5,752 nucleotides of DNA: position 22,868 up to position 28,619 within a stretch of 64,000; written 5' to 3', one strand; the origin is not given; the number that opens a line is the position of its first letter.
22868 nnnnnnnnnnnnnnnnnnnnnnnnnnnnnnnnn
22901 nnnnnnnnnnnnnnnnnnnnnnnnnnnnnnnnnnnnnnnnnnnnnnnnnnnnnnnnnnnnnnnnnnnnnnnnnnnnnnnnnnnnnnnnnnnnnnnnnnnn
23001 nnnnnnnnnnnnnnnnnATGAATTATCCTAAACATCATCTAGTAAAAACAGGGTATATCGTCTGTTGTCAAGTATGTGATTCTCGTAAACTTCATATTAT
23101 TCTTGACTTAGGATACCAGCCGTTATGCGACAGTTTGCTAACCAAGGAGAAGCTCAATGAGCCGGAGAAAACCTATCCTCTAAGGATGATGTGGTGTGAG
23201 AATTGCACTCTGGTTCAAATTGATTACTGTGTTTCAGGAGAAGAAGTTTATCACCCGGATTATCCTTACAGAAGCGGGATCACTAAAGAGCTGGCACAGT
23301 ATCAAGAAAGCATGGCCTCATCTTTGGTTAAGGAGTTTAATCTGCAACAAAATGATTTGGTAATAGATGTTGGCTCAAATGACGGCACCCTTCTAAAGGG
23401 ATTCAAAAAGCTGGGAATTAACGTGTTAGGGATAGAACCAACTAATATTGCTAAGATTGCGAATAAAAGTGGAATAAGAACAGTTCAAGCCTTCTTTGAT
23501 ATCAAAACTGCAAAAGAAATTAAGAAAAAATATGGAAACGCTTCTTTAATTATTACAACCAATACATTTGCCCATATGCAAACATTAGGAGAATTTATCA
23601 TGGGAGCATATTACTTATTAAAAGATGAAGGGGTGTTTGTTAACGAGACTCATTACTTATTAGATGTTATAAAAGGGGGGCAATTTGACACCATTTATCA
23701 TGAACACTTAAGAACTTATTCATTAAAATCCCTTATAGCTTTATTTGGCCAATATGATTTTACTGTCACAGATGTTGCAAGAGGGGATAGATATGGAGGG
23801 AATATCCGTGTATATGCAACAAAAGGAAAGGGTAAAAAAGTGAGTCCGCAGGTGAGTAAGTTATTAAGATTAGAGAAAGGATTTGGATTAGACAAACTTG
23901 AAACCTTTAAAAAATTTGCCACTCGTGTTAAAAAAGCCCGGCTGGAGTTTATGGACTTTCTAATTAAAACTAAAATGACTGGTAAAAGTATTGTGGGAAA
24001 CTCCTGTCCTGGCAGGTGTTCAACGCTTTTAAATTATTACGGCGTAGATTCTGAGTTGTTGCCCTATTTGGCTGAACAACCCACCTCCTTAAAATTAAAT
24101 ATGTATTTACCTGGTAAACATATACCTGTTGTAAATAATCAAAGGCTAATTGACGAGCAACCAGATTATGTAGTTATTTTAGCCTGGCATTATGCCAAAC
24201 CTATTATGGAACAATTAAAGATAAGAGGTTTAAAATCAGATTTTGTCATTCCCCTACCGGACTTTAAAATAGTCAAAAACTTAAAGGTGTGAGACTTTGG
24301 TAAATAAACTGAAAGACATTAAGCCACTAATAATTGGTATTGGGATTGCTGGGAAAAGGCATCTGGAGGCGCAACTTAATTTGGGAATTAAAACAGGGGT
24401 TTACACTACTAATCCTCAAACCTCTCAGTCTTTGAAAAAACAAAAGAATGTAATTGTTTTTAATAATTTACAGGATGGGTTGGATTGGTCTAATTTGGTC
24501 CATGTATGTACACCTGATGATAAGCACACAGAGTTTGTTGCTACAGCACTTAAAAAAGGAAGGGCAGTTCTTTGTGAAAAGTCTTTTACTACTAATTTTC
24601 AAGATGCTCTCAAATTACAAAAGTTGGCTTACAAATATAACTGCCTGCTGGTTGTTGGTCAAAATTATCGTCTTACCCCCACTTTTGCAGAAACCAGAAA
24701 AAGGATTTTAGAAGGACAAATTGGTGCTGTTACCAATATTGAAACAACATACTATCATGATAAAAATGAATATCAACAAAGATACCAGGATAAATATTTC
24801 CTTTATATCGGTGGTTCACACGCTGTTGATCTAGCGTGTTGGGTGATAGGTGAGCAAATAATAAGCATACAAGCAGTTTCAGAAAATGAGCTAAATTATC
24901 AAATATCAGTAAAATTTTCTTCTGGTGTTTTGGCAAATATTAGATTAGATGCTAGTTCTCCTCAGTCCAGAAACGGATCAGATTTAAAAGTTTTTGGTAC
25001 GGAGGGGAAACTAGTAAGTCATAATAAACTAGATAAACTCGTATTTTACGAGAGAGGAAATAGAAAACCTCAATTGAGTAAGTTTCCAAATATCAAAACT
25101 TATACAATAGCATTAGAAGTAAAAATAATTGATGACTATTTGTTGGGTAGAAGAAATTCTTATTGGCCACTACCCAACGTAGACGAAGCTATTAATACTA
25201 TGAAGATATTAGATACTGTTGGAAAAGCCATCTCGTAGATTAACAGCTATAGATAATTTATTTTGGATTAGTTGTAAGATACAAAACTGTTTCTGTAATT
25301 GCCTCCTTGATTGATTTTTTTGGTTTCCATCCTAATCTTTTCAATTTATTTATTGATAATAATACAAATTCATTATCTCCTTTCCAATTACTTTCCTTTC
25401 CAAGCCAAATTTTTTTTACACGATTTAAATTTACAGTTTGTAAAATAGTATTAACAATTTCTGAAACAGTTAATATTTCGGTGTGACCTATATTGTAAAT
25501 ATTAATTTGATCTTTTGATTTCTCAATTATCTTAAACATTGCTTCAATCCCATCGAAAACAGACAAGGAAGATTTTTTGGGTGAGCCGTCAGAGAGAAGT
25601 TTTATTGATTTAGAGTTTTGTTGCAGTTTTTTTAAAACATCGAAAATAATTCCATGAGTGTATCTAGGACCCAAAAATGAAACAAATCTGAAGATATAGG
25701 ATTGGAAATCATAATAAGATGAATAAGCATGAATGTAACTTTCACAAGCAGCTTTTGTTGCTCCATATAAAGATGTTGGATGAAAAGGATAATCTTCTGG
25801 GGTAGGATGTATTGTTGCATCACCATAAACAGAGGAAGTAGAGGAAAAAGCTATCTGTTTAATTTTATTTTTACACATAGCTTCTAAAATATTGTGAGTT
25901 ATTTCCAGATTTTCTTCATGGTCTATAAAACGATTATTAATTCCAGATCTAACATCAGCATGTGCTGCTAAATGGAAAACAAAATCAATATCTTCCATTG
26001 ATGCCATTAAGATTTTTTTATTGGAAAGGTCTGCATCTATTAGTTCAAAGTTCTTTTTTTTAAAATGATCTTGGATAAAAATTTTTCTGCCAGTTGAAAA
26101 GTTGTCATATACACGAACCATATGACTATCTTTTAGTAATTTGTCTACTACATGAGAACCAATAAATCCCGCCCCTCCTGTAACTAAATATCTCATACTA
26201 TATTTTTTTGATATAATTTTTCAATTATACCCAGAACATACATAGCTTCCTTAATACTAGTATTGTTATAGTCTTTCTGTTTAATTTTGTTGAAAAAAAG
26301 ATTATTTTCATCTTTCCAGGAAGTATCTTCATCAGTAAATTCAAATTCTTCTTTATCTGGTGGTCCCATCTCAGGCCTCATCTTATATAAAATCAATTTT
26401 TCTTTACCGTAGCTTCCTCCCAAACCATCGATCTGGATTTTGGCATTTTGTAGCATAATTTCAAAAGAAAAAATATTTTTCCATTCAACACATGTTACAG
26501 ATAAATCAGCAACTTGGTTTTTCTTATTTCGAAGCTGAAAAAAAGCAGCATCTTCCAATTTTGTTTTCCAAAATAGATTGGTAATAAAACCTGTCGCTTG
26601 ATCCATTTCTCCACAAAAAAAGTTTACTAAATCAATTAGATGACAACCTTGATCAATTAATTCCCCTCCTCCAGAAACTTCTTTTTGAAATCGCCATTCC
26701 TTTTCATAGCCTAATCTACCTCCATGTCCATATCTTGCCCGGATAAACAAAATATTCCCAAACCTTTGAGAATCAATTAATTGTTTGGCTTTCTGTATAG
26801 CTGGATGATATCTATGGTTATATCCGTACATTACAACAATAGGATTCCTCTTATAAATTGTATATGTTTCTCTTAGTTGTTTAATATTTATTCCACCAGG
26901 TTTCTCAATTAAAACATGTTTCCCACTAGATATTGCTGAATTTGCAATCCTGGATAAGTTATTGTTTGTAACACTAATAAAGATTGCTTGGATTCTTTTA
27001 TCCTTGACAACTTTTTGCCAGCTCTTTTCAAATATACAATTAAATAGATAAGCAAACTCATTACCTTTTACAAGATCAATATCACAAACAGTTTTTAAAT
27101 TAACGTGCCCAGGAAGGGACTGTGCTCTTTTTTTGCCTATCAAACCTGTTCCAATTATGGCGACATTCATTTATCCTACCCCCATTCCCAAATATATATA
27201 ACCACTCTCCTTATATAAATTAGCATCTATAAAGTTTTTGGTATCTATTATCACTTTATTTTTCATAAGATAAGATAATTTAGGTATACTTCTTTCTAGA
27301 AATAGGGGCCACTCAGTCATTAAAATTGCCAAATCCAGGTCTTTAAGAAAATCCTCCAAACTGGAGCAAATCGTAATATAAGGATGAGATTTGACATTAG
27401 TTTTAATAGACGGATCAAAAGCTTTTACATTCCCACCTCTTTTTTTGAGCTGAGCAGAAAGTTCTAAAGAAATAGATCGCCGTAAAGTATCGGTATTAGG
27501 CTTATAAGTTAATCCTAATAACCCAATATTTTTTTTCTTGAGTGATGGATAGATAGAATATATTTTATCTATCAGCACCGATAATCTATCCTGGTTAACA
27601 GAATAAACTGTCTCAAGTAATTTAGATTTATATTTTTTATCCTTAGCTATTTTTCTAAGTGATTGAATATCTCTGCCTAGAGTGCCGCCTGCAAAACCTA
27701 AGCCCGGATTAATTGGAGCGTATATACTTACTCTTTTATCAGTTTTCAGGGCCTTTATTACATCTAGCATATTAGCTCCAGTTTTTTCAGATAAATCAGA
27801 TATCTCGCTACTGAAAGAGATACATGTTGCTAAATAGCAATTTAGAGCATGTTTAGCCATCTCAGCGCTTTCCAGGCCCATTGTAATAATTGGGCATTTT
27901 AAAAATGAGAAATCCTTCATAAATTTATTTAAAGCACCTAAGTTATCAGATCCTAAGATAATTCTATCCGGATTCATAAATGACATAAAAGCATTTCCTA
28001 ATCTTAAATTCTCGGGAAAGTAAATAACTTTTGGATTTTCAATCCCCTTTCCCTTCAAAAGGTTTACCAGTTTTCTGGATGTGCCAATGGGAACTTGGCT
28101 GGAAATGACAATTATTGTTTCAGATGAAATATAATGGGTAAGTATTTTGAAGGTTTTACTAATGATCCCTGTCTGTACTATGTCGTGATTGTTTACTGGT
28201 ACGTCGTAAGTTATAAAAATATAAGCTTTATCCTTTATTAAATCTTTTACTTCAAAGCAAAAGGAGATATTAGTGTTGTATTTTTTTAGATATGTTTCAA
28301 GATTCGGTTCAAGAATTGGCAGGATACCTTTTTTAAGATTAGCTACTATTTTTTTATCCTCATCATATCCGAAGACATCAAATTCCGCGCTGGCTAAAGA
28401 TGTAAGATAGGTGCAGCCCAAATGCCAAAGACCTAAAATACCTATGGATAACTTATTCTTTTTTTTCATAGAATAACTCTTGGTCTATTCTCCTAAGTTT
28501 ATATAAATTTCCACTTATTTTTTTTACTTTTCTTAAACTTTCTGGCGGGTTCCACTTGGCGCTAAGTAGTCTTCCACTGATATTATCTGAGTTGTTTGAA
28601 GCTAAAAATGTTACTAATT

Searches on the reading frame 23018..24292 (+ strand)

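Call 56: search_protein_families(library=pfam, proteins=[window:23018-24292:+], max_evalue=0.001)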
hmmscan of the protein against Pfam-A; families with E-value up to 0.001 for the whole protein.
window:23018-24292:+ (424 aa): 4 families
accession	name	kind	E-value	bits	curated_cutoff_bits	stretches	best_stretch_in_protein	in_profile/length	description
PF08484.17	Methyltransf_14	-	1.6e-42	145.5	23.5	1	259-414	3-160/160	C-methyltransferase C-terminal domain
PF08421.16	Methyltransf_13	-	3.2e-21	75.7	31.3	1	17-78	1-62/62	Putative zinc binding domain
PF13489.12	Methyltransf_23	-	8.2e-12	45.6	27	1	96-252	6-163/164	Methyltransferase domain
PF08242.18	Methyltransf_12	-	0.00016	22.8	30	1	116-207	1-98/98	Methyltransferase domain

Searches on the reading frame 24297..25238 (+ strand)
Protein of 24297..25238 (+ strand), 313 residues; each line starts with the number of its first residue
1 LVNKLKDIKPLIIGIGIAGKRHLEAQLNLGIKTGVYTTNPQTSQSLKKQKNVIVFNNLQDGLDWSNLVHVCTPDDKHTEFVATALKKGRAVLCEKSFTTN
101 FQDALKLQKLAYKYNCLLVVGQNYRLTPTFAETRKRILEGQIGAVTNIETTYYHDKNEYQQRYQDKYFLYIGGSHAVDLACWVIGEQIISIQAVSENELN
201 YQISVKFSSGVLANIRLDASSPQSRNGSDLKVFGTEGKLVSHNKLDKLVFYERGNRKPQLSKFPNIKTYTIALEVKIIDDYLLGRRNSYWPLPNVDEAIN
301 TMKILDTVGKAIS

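Call 56: search_protein_families(library=pfam, proteins=[window:24297-25238:+], max_evalue=0.001)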
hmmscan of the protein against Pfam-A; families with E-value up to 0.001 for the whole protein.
window:24297-25238:+ (313 aa): 3 families
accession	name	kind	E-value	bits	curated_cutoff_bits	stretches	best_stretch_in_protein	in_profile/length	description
PF01408.29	GFO_IDH_MocA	-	5.1e-17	63.1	24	1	10-121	3-119/120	Oxidoreductase family, NAD-binding Rossmann fold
PF22725.1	GFO_IDH_MocA_C3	-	1.3e-12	48.2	27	1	130-239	1-123/124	GFO/IDH/MocA C-terminal domain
PF02894.22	GFO_IDH_MocA_C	-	1.4e-09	38.5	22.9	1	134-310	1-208/218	Oxidoreductase family, C-terminal alpha/beta domain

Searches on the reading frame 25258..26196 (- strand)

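Call 56: search_protein_families(library=pfam, proteins=[window:25258-26196:-], max_evalue=0.001)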
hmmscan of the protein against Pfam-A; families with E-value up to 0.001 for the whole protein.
window:25258-26196:- (312 aa): 8 families
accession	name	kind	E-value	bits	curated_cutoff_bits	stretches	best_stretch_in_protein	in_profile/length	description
PF01370.27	Epimerase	-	2.7e-46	158.4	20.9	1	4-237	2-240/240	NAD dependent epimerase/dehydratase family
PF16363.11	GDP_Man_Dehyd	-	1.7e-40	139.9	27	1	4-303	1-332/332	GDP-mannose 4,6 dehydratase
PF01073.25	3Beta_HSD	-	1.7e-20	73.6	22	1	4-156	1-158/280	3-beta hydroxysteroid dehydrogenase/isomerase family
PF04321.23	RmlD_sub_bind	-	4.8e-14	52.6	27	1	1-299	1-277/287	RmlD substrate binding domain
PF02719.21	Polysacc_synt_2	-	1.6e-13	50.9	20.2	1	4-221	2-214/293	Polysaccharide biosynthesis protein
PF13460.12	NAD_binding_10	-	3.4e-11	43.8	27.2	1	7-155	1-131/184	NAD(P)H-binding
PF05368.20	NmrA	-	2.8e-10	40.7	27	1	4-253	6-232/298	NmrA-like family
PF07993.18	NAD_binding_4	-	3.1e-09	36.8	20.1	1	5-171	1-204/258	Male sterility protein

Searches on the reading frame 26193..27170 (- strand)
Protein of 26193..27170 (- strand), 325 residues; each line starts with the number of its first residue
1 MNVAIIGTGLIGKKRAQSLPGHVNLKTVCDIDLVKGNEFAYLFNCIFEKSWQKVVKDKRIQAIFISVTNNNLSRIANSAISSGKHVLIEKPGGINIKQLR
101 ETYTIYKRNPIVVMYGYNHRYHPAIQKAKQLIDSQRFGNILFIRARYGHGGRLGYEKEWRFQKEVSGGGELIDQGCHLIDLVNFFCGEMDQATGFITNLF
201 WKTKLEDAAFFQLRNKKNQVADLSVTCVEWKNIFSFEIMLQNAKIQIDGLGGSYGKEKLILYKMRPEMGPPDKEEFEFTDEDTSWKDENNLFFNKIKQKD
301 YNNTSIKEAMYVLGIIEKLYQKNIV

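Call 56: search_protein_families(library=pfam, proteins=[window:26193-27170:-], max_evalue=0.001)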
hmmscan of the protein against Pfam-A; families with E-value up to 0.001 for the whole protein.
window:26193-27170:- (325 aa): 5 families
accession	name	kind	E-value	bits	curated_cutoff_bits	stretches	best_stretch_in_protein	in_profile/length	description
PF22725.1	GFO_IDH_MocA_C3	-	7.8e-23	81.2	27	1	125-244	1-122/124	GFO/IDH/MocA C-terminal domain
PF01408.29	GFO_IDH_MocA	-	3.7e-15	57.1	24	1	1-117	1-120/120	Oxidoreductase family, NAD-binding Rossmann fold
PF02894.22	GFO_IDH_MocA_C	-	1.4e-11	45.1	22.9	1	129-321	1-208/218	Oxidoreductase family, C-terminal alpha/beta domain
PF08635.15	ox_reductase_C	-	5.6e-08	33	22.5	1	120-206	1-84/142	Putative oxidoreductase C terminal domain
PF22685.1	Gal80p_C-like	-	1e-05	26.2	29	1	123-222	1-105/152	Gal80p, C-terminal domain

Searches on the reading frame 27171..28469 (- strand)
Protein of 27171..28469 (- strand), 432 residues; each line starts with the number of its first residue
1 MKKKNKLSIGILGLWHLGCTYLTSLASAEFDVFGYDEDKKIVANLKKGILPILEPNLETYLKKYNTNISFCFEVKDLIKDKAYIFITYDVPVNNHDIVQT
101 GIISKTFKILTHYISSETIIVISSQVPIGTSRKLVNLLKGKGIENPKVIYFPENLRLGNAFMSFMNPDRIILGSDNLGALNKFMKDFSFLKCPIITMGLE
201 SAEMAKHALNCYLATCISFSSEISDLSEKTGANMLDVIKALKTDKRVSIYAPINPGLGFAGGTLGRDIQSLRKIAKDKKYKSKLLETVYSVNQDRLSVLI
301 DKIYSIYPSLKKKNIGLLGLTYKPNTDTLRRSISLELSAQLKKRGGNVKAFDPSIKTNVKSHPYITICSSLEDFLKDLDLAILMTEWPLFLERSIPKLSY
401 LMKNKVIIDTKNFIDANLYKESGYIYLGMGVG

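Call 56: search_protein_families(library=pfam, proteins=[window:27171-28469:-], max_evalue=0.001)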
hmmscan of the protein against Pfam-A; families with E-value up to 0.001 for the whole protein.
window:27171-28469:- (432 aa): 4 families
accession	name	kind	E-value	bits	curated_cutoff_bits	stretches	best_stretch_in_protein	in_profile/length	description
PF03721.20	UDPG_MGDP_dh_N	-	8.5e-27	94.4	27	1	9-176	3-177/187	UDP-glucose/GDP-mannose dehydrogenase family, NAD binding domain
PF03720.21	UDPG_MGDP_dh_C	-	2.6e-24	86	30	1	317-415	2-102/103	UDP-glucose/GDP-mannose dehydrogenase family, UDP binding domain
PF00984.24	UDPG_MGDP_dh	-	3.8e-22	78.6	25.4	1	200-293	1-93/94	UDP-glucose/GDP-mannose dehydrogenase family, central domain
PF03446.21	NAD_binding_2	-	7.1e-05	23.3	21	0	8-143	1-112/161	NAD binding domain of 6-phosphogluconate dehydrogenase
